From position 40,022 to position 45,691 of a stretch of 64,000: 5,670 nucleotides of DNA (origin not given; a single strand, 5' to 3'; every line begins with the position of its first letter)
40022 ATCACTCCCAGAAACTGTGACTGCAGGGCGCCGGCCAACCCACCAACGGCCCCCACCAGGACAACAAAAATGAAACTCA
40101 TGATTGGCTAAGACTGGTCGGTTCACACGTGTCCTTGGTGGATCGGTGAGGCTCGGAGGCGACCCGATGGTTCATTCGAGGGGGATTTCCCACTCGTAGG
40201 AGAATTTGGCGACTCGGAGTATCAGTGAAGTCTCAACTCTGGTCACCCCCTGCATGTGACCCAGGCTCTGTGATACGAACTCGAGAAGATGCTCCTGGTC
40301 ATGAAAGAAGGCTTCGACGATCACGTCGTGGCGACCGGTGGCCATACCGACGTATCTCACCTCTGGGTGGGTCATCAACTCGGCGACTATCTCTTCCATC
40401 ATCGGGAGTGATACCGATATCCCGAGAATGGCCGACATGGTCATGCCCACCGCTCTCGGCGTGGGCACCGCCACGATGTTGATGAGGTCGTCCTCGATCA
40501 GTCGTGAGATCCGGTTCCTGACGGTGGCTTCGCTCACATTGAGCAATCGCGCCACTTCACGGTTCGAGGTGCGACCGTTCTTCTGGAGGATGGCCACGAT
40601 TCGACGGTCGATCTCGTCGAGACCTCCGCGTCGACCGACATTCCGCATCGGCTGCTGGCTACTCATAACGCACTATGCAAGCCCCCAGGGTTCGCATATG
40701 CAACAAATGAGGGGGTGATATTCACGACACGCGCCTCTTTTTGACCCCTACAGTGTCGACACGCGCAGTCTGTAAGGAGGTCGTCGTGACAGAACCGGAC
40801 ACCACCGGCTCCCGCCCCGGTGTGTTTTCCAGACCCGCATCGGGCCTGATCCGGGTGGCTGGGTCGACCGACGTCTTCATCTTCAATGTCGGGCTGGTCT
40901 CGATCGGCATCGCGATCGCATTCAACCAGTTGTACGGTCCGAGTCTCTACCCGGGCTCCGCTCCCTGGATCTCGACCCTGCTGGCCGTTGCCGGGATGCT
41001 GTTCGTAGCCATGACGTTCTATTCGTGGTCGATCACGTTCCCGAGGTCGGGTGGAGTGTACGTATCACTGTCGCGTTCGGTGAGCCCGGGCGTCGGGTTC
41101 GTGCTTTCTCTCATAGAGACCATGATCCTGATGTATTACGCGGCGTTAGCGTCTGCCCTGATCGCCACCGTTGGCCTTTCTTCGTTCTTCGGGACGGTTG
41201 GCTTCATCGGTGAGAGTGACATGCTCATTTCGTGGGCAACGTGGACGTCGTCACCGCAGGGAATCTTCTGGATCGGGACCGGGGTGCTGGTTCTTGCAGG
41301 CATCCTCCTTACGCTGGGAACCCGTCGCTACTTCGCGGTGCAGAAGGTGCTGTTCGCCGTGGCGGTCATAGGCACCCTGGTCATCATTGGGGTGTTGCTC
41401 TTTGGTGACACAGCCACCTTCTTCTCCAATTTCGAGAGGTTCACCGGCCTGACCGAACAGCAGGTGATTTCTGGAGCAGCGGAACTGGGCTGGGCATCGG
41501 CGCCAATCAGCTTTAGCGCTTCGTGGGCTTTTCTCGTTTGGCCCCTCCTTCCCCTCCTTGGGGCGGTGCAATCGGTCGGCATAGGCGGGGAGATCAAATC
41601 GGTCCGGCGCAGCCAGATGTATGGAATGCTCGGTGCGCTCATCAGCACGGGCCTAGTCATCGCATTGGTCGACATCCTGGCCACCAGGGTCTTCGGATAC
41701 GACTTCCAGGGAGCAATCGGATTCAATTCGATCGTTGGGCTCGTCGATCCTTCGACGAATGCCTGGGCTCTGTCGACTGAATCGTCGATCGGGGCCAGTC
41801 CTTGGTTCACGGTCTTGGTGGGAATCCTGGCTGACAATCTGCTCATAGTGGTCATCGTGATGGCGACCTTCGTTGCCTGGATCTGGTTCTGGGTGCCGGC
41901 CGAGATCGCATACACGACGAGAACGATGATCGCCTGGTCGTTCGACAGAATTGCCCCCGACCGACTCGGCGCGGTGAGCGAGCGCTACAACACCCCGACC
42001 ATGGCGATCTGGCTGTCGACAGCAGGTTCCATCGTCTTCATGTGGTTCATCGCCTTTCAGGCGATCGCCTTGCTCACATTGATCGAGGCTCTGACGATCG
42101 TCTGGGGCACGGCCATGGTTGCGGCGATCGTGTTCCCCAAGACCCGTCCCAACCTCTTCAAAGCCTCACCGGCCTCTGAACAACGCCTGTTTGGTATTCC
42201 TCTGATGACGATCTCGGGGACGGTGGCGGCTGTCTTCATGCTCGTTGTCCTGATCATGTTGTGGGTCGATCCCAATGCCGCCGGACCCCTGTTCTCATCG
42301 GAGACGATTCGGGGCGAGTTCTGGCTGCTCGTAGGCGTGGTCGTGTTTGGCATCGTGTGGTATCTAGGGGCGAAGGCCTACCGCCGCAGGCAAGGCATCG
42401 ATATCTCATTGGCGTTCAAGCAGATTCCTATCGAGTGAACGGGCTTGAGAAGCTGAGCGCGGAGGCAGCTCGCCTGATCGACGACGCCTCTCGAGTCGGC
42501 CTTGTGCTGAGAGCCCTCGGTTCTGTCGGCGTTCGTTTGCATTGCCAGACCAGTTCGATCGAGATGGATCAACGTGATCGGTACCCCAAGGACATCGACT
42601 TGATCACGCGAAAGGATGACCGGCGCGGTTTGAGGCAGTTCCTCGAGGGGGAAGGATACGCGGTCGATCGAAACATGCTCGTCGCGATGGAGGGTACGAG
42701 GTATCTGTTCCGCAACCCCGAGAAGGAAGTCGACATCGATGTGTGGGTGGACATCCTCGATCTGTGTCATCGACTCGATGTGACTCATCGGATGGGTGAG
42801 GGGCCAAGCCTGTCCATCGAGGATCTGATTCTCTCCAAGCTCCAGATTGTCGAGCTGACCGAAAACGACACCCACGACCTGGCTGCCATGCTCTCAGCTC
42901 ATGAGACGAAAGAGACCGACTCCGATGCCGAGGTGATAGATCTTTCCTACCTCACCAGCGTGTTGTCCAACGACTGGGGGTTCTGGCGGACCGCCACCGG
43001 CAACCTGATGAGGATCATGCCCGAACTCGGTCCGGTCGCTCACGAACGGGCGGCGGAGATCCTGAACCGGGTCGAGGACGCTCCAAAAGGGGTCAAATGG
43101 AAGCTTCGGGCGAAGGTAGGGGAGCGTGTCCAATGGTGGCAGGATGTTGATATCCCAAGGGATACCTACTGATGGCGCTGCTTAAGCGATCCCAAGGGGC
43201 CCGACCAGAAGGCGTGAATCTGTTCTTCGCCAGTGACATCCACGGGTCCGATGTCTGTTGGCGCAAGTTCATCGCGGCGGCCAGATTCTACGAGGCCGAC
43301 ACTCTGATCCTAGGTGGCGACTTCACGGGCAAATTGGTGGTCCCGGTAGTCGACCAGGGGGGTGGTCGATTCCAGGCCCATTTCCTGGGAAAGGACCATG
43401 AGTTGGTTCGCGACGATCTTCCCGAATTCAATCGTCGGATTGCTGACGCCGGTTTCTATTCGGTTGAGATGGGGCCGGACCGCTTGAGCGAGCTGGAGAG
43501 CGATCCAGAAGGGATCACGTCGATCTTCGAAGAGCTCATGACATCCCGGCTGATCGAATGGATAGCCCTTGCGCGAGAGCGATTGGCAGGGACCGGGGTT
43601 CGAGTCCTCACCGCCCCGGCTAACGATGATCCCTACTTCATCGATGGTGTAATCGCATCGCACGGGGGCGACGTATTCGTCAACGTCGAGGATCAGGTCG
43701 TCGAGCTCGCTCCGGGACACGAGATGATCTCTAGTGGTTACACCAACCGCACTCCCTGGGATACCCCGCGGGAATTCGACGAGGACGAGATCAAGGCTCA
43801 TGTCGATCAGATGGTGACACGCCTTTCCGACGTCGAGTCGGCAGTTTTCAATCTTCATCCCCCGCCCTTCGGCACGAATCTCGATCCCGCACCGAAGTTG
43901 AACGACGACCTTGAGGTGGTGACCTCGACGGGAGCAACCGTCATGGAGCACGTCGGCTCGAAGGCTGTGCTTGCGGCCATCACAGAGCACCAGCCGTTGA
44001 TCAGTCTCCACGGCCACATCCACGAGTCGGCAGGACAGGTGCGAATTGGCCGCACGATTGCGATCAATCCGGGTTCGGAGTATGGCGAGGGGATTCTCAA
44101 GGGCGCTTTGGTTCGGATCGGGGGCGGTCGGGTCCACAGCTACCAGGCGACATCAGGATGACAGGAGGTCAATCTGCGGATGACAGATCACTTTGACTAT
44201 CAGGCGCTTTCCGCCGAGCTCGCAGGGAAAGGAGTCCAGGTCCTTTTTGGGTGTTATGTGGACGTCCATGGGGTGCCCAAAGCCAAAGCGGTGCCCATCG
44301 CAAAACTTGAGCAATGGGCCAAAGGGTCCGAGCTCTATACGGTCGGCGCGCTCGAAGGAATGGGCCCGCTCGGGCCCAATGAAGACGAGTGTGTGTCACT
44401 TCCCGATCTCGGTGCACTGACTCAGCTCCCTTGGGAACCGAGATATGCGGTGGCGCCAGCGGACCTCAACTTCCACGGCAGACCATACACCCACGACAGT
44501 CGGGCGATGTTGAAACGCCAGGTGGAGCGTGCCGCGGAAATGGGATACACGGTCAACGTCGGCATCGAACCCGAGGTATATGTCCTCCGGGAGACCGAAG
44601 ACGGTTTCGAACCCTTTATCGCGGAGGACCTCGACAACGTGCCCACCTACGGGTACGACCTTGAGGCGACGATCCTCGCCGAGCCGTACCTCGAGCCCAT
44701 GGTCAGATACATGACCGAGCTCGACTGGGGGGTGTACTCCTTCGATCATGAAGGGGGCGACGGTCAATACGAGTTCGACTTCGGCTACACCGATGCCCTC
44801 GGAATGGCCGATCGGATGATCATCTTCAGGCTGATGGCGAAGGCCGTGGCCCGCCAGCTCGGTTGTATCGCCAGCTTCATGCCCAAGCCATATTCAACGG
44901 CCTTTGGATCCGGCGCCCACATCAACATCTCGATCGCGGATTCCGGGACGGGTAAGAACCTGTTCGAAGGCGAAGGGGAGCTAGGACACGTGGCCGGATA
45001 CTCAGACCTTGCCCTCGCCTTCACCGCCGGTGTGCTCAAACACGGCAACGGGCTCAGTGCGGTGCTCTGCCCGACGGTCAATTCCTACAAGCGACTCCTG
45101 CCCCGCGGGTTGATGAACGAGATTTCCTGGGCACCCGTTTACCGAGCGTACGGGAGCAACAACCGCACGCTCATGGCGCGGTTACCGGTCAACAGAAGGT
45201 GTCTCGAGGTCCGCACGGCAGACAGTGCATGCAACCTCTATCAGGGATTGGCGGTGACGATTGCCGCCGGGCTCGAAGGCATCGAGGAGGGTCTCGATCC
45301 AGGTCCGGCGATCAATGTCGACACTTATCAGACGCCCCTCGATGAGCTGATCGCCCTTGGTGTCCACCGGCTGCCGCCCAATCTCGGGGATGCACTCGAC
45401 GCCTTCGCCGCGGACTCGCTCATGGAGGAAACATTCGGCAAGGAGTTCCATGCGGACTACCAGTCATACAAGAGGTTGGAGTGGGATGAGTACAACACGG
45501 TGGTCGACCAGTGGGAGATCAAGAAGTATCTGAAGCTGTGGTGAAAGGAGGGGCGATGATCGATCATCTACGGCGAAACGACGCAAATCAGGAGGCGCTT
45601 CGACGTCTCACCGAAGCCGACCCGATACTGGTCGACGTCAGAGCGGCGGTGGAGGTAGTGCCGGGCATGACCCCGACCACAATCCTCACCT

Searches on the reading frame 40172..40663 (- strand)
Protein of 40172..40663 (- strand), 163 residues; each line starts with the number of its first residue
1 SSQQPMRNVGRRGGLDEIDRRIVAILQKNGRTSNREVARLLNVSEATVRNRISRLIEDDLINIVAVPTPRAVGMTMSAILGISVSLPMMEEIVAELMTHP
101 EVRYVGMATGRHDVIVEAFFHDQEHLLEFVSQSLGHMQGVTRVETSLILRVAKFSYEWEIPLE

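Call 93: search_protein_families(library=pfam, proteins=[window:40172-40663:-], max_evalue=0.0001)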
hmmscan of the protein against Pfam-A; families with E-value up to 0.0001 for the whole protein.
window:40172-40663:- (163 aa): 6 families
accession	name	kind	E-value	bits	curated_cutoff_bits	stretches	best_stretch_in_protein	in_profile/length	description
PF13404.12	HTH_AsnC-type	-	1.2e-16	60.6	27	1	15-55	1-41/42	AsnC-type helix-turn-helix domain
PF13412.12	HTH_24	-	8.6e-16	57.7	21.9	1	15-61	1-47/48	Winged helix-turn-helix DNA-binding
PF01037.27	AsnC_trans_reg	-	1.9e-14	53.7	25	1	81-150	2-72/73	Lrp/AsnC ligand binding domain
PF22482.2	AsnC_trans_reg_3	-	6.5e-09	36.2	24.4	1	88-158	23-92/95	PF0864 C-terminal dimeric alpha+beta barrel domain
PF08279.18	HTH_11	-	3.6e-06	27.2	25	1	20-67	3-50/55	HTH domain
PF08281.18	Sigma70_r4_2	-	2.8e-05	24.1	25.7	1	32-54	27-49/54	Sigma-70, region 4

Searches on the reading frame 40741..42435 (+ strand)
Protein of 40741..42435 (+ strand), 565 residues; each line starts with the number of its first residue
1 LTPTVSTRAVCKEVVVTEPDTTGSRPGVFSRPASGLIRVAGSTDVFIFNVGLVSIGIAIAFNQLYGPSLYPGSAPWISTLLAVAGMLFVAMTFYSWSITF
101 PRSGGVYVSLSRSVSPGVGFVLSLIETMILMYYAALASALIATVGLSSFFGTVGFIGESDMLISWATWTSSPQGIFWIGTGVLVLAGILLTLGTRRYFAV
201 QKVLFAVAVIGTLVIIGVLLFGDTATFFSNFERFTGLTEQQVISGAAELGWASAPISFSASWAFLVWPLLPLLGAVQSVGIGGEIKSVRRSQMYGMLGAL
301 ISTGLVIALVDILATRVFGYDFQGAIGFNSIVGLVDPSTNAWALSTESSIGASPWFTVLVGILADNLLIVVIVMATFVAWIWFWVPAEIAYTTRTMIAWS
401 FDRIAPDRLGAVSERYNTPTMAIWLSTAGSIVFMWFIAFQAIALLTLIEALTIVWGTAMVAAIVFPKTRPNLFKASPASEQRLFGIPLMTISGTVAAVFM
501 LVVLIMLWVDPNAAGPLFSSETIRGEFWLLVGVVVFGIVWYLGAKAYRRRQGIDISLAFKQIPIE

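Call 93: search_protein_families(library=pfam, proteins=[window:40741-42435:+], max_evalue=0.0001)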
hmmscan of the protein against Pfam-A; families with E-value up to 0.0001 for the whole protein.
window:40741-42435:+ (565 aa): 2 families
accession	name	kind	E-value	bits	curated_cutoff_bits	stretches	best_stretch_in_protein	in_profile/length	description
PF13520.12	AA_permease_2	-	4.1e-11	42.9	27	1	45-508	6-408/427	Amino acid permease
PF00324.27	AA_permease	-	2.4e-08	33.6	24.6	1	55-547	11-464/470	Amino acid permease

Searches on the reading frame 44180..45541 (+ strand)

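Call 93: search_protein_families(library=pfam, proteins=[window:44180-45541:+], max_evalue=0.0001)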
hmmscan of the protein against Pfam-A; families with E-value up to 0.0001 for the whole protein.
window:44180-45541:+ (454 aa): 1 family
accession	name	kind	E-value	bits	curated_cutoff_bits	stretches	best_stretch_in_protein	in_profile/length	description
PF00120.29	Gln-synt_C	-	1.2e-86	291.3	24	1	106-450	3-344/344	Glutamine synthetase, catalytic domain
